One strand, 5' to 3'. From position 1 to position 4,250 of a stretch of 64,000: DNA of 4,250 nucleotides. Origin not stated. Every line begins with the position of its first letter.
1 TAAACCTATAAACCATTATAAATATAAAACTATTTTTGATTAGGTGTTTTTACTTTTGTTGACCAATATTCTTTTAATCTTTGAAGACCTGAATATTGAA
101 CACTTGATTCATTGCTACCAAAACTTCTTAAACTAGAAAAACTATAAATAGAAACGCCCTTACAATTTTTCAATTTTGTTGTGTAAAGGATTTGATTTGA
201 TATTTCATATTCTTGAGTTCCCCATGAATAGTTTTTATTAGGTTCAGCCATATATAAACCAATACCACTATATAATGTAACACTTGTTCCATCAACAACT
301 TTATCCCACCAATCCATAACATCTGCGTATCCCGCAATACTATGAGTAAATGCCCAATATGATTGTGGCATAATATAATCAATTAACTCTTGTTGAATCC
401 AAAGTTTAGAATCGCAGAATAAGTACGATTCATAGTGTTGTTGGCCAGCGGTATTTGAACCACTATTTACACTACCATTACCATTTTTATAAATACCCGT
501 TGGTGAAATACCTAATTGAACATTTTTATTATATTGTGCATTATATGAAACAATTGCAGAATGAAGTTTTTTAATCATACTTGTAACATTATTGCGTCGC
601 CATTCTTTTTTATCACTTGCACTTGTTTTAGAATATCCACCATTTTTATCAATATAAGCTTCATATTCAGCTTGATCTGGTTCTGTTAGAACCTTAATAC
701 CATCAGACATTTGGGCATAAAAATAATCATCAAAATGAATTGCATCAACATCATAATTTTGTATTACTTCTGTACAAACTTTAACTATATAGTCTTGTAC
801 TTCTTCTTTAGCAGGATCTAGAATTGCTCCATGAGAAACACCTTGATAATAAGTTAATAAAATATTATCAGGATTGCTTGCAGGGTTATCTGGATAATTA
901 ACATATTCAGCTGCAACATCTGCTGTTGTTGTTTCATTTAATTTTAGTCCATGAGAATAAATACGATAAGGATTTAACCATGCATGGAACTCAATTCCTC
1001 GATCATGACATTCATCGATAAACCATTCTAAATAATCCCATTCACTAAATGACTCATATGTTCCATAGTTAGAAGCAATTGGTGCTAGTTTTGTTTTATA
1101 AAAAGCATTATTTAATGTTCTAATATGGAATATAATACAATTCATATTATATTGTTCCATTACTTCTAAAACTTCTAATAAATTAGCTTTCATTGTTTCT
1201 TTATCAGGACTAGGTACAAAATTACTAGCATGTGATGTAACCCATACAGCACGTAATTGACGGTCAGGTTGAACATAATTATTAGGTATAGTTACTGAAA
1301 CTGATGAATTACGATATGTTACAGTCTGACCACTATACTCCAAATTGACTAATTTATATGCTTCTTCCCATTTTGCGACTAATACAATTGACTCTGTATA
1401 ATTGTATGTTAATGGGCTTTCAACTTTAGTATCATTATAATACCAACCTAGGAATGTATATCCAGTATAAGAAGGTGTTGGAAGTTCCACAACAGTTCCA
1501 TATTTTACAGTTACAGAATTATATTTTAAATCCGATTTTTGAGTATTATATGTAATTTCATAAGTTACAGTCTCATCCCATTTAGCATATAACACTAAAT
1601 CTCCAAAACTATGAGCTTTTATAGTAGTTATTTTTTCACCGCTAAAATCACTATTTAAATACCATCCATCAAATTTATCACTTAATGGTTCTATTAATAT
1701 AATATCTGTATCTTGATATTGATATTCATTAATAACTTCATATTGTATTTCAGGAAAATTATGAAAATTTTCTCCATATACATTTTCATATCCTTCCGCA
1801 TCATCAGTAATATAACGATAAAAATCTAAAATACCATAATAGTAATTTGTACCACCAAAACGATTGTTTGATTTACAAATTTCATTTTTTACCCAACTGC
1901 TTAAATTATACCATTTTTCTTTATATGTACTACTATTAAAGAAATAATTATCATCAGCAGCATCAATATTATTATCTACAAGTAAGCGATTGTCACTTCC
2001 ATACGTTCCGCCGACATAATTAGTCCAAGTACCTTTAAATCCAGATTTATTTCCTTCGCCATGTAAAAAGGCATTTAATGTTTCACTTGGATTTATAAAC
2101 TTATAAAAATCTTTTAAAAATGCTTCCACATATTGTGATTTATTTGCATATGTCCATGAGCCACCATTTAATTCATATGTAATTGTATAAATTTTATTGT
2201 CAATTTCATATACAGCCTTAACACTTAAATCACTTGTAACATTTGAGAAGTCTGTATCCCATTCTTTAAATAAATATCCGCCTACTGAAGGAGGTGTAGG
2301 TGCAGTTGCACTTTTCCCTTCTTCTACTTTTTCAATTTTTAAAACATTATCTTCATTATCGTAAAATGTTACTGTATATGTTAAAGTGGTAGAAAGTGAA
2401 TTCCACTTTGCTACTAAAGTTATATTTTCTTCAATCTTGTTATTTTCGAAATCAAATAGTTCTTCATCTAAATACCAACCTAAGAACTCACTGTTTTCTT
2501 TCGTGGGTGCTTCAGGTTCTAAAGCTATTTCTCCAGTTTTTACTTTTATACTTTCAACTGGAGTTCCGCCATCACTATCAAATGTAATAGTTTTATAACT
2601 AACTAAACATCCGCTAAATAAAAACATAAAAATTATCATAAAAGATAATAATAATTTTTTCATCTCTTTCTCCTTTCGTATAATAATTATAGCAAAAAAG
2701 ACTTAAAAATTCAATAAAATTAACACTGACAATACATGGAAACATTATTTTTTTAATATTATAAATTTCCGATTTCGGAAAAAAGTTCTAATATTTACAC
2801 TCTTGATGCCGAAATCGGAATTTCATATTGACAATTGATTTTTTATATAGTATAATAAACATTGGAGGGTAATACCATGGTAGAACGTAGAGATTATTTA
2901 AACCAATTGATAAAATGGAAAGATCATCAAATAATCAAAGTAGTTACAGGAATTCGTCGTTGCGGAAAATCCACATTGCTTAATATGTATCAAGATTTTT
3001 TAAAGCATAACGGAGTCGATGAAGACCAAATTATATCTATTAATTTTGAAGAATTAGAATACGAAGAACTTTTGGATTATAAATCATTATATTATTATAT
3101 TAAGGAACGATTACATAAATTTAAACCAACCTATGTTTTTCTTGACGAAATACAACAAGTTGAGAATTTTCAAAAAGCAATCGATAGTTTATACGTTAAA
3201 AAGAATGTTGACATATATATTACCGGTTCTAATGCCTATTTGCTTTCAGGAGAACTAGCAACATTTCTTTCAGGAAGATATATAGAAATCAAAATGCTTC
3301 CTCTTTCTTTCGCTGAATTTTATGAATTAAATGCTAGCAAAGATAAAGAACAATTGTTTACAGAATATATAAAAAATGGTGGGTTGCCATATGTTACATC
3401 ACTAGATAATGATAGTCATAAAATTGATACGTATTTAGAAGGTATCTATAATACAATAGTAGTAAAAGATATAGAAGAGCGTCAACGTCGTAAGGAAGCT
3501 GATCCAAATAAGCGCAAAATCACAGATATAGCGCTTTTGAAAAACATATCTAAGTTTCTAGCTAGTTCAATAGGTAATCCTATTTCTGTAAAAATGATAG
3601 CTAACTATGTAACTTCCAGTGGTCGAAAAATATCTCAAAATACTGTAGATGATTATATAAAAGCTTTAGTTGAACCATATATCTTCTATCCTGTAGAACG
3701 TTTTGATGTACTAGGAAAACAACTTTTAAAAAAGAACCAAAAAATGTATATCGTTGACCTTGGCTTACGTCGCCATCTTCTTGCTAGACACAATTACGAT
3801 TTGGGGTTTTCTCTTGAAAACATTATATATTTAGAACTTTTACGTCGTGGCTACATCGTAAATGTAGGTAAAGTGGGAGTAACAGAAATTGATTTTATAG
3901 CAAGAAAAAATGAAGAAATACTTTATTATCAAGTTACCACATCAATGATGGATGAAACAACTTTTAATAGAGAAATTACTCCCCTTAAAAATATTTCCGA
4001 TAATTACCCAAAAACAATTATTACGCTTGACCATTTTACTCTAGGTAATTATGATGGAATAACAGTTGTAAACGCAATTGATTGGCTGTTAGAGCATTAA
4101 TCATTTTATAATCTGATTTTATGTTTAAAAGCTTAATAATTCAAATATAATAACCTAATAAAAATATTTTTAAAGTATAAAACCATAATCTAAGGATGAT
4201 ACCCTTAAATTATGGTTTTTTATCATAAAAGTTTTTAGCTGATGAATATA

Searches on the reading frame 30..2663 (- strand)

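Call 27: search_protein_families(library=pfam, proteins=[window:30-2663:-], max_evalue=0.00001)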
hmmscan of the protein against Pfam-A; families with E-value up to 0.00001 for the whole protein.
window:30-2663:- (877 aa): 2 families
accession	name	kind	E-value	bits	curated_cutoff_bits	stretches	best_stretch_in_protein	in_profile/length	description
PF02638.21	GHL10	-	1e-49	169.8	27.9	1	469-808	1-302/311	Glycosyl hydrolase-like 10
PF09479.16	Flg_new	-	8.4e-37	125.6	27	3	25-86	2-65/65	Listeria-Bacteroides repeat domain (List_Bact_rpt)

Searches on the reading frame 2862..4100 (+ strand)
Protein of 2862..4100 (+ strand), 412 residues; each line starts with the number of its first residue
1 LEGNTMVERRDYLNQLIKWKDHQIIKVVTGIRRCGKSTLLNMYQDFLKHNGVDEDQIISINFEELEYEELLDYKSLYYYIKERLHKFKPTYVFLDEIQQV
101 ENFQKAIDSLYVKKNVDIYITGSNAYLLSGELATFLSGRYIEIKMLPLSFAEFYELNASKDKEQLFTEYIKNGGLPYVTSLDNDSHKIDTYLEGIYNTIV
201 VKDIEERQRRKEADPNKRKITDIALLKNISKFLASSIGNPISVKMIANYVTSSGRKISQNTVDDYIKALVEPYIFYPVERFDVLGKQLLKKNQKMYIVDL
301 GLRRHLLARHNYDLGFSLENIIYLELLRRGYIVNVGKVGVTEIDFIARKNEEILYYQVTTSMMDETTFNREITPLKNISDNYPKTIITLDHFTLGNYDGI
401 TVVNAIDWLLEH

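Call 90: search_protein_families(library=pfam, proteins=[window:2862-4100:+], max_evalue=0.00001)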
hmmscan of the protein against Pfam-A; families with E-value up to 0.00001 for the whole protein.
window:2862-4100:+ (412 aa): 2 families
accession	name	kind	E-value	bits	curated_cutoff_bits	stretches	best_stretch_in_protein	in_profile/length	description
PF13173.12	AAA_14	-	9.7e-35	119.8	27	1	25-153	4-128/129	AAA domain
PF13635.12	DUF4143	-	1e-15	58.3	28.1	1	219-358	9-157/160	Domain of unknown function (DUF4143)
